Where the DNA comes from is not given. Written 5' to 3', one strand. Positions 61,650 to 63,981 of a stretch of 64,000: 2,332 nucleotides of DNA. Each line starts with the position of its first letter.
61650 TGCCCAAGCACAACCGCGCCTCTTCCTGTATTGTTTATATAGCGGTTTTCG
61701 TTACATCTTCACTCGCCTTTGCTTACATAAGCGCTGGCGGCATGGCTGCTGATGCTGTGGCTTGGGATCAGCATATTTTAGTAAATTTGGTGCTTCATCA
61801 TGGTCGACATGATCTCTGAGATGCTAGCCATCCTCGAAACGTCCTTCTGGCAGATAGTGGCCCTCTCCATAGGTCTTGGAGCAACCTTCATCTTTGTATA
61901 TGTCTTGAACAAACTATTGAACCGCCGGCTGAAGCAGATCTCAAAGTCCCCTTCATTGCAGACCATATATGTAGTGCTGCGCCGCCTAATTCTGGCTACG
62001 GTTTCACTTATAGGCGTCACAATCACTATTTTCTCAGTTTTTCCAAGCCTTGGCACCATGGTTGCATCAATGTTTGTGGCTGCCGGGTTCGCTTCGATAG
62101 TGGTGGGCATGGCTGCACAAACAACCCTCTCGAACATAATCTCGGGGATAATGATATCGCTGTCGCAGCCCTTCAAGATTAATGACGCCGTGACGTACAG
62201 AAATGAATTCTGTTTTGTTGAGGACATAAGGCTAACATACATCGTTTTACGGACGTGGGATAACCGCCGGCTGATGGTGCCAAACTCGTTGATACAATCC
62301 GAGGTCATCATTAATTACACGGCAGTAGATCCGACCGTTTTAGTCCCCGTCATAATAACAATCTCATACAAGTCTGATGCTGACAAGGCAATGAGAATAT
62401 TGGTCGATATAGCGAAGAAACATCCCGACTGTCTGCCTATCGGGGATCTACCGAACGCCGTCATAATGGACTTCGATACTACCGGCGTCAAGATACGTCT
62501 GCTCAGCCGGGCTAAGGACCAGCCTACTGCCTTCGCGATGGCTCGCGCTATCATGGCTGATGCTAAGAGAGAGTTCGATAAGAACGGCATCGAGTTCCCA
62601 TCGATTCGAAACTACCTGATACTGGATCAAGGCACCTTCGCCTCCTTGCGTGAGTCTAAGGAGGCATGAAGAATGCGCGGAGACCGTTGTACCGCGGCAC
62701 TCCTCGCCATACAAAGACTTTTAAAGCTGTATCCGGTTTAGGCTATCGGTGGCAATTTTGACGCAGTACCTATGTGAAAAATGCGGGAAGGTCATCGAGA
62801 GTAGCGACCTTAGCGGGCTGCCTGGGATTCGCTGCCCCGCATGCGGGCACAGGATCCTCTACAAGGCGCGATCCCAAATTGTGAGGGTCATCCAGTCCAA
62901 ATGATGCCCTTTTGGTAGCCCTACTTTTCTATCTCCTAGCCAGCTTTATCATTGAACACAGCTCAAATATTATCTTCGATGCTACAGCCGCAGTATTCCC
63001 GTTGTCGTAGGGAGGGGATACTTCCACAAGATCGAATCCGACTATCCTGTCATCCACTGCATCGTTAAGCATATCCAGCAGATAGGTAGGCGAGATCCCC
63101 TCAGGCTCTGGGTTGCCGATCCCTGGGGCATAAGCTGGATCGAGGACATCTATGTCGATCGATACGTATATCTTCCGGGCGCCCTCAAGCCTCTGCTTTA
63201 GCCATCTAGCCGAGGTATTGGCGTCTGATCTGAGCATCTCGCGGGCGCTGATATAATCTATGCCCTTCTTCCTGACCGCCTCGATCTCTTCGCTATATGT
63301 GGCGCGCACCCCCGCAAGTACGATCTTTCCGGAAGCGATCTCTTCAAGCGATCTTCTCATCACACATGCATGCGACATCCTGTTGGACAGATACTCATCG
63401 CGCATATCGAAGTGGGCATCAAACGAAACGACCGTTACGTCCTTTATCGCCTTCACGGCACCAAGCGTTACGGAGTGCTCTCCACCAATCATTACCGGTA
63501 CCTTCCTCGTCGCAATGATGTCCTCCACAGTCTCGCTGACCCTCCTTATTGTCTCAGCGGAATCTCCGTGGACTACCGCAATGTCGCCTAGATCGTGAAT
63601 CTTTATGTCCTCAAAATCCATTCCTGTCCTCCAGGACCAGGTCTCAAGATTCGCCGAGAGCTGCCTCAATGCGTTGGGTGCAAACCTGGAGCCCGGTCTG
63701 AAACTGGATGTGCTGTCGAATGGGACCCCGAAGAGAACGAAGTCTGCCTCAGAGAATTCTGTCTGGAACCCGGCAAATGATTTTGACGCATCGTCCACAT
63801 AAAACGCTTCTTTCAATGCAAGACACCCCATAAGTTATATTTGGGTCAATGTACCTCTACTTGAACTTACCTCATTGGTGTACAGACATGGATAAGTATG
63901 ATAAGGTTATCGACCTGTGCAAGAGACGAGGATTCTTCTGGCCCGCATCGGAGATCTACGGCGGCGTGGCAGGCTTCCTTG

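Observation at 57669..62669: AT-rich island: HAD-IIB phosphatase + GT4 glycosyltransferase + 548-aa coiled-coil protein + MscS (osmoadaptation module with an unknown scaffold protein)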

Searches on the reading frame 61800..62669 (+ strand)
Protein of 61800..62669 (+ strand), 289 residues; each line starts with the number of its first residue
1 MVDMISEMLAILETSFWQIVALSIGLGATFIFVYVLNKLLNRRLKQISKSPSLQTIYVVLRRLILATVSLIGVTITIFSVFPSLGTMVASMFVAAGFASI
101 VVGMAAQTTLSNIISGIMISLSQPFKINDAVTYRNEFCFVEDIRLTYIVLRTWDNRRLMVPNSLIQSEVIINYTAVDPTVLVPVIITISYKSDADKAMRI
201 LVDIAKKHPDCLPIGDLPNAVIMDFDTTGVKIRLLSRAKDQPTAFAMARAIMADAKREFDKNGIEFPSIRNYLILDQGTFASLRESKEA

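Call 3: search_protein_families(library=pfam, proteins=[window:61800-62669:+], max_evalue=0.01)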
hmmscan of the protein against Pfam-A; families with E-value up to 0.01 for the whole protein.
window:61800-62669:+ (289 aa): 2 families
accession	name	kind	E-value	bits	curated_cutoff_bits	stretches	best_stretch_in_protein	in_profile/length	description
PF00924.24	MS_channel_2nd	-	6e-17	62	20.2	1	109-174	2-67/68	Mechanosensitive ion channel, beta-domain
PF21082.3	MS_channel_3rd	-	1.4e-07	32.2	21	1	184-266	3-88/88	Mechanosensitive ion channel MscS, C-terminal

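Call 4: search_protein_families(library=ncbifam, proteins=[window:61800-62669:+], max_evalue=0.01)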
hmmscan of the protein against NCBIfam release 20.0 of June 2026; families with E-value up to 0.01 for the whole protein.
window:61800-62669:+ (289 aa): 7 families
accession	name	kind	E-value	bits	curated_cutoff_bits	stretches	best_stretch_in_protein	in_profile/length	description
NF047602.1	MscsSHelicob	equivalog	8e-19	68.1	400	1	33-268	23-251/260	small-conductance mechanosensitive channel MscS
NF047601.1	MscSThanab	equivalog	5.1e-18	65.5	500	1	30-276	39-277/280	small-conductance mechanosensitive channel MscS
NF007662.0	PRK10334.1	subfamily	6.8e-18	64.9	321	1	64-268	69-270/286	small-conductance mechanosensitive channel MscS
NF008438.0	PRK11281.1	equivalog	1.6e-12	46.1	991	1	73-212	887-1026/1113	mechanosensitive channel MscK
NF008180.0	PRK10929.1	equivalog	2.7e-12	45.4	809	1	98-265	909-1075/1109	miniconductance mechanosensitive channel MscM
NF008542.0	PRK11465.1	equivalog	1.1e-06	27.2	596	1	36-268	484-717/741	mechanosensitive channel protein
NF000750.0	PRK00045.3-4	equivalog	0.0037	16.3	289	1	160-262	237-331/439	glutamyl-tRNA reductase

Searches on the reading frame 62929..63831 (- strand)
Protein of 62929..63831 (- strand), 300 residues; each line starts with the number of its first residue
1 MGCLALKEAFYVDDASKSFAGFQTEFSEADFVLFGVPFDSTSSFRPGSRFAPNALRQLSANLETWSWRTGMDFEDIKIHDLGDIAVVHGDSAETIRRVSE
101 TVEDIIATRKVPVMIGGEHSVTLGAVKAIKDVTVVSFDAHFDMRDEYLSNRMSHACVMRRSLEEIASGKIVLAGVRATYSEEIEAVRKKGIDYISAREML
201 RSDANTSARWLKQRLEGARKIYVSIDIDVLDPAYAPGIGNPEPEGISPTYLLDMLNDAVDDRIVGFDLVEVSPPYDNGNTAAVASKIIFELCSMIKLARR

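Call 3: search_protein_families(library=pfam, proteins=[window:62929-63831:-], max_evalue=0.01)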
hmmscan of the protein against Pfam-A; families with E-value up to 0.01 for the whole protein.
window:62929-63831:- (300 aa): 1 family
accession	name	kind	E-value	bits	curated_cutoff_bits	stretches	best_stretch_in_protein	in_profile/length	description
PF00491.26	Arginase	-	1e-82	278.2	22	1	29-291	1-277/280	Arginase family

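Call 4: search_protein_families(library=ncbifam, proteins=[window:62929-63831:-], max_evalue=0.01)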
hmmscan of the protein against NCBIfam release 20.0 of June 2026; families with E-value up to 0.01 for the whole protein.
window:62929-63831:- (300 aa): 5 families
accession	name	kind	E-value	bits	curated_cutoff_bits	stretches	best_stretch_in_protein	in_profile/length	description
TIGR01230.1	agmatinase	equivalog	1.7e-80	270.6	174.3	1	18-292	2-273/275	agmatinase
NF002564.0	PRK02190.1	subfamily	9.3e-56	189.2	302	1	22-292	26-298/307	agmatinase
TIGR01227.1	hutG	equivalog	9e-43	146.6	229.15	1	27-290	33-304/307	formimidoylglutamase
TIGR01229.1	rocF_arginase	equivalog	1.2e-23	84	227.6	2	164-287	163-290/300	arginase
NF010347.0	PRK13775.1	equivalog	3.5e-20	72.5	381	1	26-294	46-326/331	formimidoylglutamase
